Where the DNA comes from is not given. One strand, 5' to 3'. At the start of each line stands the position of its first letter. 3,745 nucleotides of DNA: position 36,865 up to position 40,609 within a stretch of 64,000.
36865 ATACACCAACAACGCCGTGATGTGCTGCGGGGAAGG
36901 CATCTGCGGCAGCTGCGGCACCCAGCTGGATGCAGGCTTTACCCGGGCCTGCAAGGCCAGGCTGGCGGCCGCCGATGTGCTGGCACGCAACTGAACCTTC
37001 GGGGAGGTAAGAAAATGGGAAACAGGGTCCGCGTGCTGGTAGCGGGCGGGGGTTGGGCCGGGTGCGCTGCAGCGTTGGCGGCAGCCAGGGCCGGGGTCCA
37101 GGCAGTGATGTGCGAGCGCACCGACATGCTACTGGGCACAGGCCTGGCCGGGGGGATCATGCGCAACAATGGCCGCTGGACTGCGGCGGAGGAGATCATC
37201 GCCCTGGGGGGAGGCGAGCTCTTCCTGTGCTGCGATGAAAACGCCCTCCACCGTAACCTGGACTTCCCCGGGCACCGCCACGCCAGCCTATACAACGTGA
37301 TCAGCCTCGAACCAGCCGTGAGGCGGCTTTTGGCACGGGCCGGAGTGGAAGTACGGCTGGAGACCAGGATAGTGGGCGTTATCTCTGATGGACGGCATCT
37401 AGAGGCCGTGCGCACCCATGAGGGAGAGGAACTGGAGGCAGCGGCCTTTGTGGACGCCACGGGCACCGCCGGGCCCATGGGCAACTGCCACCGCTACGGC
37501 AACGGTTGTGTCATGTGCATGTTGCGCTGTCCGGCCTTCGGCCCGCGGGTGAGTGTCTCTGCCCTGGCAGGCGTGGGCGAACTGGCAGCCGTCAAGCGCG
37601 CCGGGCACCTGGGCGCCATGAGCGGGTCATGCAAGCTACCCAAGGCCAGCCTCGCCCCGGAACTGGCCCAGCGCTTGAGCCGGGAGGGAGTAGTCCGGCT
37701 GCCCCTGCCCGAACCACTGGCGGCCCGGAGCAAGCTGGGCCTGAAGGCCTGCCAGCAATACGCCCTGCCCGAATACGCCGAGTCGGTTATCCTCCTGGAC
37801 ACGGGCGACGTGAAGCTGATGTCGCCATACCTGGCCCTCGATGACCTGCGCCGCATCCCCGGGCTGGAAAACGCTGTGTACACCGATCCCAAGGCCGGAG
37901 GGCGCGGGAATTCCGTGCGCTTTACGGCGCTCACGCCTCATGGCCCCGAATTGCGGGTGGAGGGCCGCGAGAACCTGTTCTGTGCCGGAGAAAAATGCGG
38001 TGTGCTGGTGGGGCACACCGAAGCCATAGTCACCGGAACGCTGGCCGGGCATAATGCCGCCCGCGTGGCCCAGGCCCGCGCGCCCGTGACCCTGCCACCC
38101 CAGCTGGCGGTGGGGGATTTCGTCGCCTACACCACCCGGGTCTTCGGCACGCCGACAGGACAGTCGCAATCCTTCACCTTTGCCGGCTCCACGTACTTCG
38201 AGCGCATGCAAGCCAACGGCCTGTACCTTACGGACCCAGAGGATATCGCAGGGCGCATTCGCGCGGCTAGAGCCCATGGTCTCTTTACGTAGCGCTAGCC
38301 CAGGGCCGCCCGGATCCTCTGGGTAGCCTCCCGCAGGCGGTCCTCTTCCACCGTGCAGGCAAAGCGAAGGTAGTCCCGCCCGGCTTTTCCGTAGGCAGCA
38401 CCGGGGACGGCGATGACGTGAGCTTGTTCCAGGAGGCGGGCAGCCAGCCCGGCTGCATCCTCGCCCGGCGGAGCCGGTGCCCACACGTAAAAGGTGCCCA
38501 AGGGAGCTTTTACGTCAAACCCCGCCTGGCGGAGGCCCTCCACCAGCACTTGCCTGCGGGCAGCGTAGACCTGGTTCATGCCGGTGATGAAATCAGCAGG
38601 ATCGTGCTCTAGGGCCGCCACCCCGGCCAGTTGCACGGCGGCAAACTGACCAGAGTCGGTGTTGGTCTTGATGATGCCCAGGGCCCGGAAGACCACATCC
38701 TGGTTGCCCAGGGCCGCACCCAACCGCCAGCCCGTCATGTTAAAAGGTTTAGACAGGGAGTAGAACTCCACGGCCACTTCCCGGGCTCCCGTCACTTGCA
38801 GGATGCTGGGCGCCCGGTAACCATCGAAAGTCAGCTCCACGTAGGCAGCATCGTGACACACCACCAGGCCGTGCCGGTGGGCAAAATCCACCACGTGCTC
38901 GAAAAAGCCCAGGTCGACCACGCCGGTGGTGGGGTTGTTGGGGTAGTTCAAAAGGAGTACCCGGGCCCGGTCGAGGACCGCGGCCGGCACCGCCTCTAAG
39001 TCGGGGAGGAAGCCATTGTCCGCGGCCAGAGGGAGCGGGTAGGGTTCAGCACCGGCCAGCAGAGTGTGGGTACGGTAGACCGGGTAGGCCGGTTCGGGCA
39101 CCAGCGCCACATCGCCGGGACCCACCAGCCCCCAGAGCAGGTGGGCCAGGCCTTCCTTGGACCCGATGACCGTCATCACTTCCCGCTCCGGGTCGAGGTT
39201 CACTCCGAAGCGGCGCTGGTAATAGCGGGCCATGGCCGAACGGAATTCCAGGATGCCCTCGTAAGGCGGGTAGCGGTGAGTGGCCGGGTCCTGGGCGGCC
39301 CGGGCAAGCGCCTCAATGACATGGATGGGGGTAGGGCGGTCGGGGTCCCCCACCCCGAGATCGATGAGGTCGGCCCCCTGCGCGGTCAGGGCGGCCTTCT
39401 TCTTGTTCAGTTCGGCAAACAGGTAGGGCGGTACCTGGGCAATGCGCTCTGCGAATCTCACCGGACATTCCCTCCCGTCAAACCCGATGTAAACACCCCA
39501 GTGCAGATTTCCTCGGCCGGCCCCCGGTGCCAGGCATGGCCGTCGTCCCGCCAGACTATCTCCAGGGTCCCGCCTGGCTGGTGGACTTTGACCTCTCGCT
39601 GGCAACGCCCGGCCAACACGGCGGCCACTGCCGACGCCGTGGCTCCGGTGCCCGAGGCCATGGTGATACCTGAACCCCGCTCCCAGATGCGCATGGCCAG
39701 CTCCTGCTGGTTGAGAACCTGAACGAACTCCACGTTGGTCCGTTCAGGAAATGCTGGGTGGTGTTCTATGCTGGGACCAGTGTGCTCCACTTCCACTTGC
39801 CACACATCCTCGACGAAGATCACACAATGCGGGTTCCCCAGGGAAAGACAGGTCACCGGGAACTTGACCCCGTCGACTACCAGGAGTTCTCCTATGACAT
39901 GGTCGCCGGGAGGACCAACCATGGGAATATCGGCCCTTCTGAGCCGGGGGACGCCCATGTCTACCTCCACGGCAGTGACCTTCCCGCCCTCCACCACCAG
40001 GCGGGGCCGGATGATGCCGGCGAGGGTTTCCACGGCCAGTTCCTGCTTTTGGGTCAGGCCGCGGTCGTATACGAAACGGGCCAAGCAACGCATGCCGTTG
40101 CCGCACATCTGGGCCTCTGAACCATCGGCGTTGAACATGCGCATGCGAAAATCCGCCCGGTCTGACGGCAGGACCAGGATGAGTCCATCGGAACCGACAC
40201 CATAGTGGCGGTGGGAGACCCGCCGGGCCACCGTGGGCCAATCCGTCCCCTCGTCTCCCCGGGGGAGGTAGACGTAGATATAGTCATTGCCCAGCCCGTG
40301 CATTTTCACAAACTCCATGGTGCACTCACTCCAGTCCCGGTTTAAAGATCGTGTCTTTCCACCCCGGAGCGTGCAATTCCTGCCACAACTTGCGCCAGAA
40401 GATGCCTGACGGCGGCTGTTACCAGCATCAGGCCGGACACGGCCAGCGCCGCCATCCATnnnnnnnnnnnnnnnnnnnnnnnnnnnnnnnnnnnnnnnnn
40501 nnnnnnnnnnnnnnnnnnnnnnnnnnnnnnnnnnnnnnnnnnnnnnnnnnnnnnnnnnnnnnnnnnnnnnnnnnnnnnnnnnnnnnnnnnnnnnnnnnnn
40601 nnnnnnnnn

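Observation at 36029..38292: Uncharacterised two-gene redox module: Cys-rich PyrK-like Fe-S flavoprotein plus GidA-like FAD/Fe-S protein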

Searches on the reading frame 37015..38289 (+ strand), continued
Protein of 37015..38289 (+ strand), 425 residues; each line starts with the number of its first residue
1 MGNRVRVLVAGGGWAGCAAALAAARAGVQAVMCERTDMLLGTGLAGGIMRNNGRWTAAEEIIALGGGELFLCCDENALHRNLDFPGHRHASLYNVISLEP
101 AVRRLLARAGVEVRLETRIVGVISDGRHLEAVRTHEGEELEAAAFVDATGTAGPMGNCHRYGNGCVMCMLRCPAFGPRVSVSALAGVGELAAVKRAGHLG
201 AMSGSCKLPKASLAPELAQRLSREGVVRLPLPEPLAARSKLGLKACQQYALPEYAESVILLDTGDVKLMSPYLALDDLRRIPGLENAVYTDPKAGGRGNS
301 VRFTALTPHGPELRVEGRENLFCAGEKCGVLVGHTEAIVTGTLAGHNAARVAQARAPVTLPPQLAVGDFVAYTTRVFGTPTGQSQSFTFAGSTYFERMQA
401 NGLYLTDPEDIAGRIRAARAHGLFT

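Call 73: search_protein_families(library=pfam, proteins=[L004:9300-10691:+, L028:6480-7946:+, L001:8194-8442:+, L029:2526-4364:+, L080:9269-10714:+], max_evalue=5)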
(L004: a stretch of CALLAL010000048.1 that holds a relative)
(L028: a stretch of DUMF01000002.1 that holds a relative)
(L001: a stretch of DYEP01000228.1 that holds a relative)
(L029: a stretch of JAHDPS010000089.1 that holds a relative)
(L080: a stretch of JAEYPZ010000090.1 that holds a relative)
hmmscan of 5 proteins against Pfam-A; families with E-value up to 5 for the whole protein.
L004:9300-10691:+ (464 aa): 0 families

L028:6480-7946:+ (489 aa): 3 families
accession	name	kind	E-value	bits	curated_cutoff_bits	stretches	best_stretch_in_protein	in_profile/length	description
PF06838.17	Met_gamma_lyase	-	0.02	13.9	24.2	1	188-308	128-243/405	Methionine gamma-lyase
PF00266.25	Aminotran_5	-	0.041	13.3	21.5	1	250-313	160-223/371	Aminotransferase class-V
PF01053.26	Cys_Met_Meta_PP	-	0.12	11.3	27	1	251-291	159-198/381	Cys/Met metabolism PLP-dependent enzyme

L001:8194-8442:+ (83 aa): 0 families

L029:2526-4364:+ (613 aa): 2 families
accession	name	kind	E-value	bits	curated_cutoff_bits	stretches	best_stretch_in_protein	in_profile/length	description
PF02310.24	B12-binding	-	6.7e-13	49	32.1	1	17-124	9-118/121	B12 binding domain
PF00501.34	AMP-binding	-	0.15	11.3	29.9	1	10-110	205-306/384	AMP-binding enzyme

L080:9269-10714:+ (482 aa): 1 family
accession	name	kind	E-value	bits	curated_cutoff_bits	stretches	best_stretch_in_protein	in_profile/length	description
PF06808.19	DctM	-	0.0026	17.1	23.8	1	35-181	216-362/413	Tripartite ATP-independent periplasmic transporter, DctM component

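Call 88: search_protein_families(library=ncbifam, proteins=[L044:7024-7986:+, L047:7048-8007:+, L032:3890-4858:+, L045:7013-7975:+, L050:7010-7945:+, L039:2436-3404:+], max_evalue=1e-20)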
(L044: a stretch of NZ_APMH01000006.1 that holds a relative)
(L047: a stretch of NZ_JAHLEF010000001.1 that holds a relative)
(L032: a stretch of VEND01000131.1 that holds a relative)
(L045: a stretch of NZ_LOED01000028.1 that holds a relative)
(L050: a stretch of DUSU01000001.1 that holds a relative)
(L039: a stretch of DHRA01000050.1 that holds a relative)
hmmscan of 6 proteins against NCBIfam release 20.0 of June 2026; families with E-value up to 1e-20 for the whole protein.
L044:7024-7986:+ (321 aa): 2 families
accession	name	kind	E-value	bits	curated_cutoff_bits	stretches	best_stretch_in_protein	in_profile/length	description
NF004470.0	PRK05802.1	equivalog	2.9e-132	440.7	313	1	1-321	6-330/330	sulfide/dihydroorotate dehydrogenase-like FAD/NAD-binding protein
NF000798.0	PRK00054.1-3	equivalog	4.4e-21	75.6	219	1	59-306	4-232/244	dihydroorotate dehydrogenase electron transfer subunit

L047:7048-8007:+ (320 aa): 2 families
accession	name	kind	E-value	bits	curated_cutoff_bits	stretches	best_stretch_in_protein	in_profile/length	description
NF004470.0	PRK05802.1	equivalog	1.8e-127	424.9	313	1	3-319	13-329/330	sulfide/dihydroorotate dehydrogenase-like FAD/NAD-binding protein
NF004862.0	PRK06222.1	subfamily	1.7e-21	77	220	1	58-292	2-226/281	sulfide/dihydroorotate dehydrogenase-like FAD/NAD-binding protein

L032:3890-4858:+ (323 aa): 1 family
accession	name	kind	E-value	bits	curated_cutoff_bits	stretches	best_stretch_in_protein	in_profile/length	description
NF004470.0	PRK05802.1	equivalog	3.5e-117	391.1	313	1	2-320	2-328/330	sulfide/dihydroorotate dehydrogenase-like FAD/NAD-binding protein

L045:7013-7975:+ (321 aa): 1 family
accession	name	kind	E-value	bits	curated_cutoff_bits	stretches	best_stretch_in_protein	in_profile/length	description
NF004470.0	PRK05802.1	equivalog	4e-107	358.1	313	1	13-318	6-319/330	sulfide/dihydroorotate dehydrogenase-like FAD/NAD-binding protein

L050:7010-7945:+ (312 aa): 1 family
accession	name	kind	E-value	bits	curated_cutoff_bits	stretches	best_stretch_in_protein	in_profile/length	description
NF004470.0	PRK05802.1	equivalog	2.5e-70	237.1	313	1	4-298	6-303/330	sulfide/dihydroorotate dehydrogenase-like FAD/NAD-binding protein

L039:2436-3404:+ (323 aa): 1 family
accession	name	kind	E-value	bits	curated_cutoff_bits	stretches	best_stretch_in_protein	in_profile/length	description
NF004470.0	PRK05802.1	equivalog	2e-86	290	313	1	8-318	5-321/330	sulfide/dihydroorotate dehydrogenase-like FAD/NAD-binding protein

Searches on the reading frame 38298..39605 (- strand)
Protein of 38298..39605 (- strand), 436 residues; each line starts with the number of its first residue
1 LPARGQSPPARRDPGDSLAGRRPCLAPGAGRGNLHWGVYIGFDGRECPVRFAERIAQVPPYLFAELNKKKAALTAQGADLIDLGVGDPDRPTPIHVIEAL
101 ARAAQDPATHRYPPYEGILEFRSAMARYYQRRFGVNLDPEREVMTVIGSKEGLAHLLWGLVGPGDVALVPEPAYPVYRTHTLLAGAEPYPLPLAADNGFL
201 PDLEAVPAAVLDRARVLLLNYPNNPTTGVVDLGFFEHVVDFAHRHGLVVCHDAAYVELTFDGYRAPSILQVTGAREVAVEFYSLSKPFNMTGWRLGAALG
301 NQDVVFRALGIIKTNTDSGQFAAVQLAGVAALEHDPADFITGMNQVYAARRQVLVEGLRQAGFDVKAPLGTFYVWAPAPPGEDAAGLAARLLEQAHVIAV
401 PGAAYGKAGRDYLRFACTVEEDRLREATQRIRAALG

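Call 86: search_protein_families(library=pfam, proteins=[window:38298-39605:-], max_evalue=0.00001)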
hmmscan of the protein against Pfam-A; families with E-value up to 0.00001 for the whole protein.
window:38298-39605:- (436 aa): 1 family
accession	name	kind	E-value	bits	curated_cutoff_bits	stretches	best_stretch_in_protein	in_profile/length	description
PF00155.27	Aminotran_1_2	-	1.2e-61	209.3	19.7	1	79-431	2-361/361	Aminotransferase class I and II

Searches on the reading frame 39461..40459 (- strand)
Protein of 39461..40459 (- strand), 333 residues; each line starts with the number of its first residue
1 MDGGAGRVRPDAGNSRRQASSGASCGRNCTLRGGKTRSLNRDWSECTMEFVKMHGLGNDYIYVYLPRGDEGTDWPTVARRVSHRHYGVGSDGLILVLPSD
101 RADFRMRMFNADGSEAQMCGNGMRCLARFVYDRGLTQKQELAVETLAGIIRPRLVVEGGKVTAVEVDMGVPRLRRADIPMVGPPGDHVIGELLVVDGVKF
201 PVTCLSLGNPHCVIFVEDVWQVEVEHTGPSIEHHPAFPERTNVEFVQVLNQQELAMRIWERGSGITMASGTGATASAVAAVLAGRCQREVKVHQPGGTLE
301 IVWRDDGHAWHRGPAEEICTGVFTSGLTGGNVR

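Call 86: search_protein_families(library=pfam, proteins=[window:39461-40459:-], max_evalue=0.00001)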
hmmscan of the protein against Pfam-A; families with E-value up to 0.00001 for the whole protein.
window:39461-40459:- (333 aa): 2 families
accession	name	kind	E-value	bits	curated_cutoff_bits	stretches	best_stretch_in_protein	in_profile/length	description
PF01678.24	DAP_epimerase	-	7.1e-68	226.7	34.7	2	204-315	2-118/121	Diaminopimelate epimerase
PF02567.21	PhzC-PhzF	-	2.5e-06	27.6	27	1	97-288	46-234/281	Phenazine biosynthesis-like protein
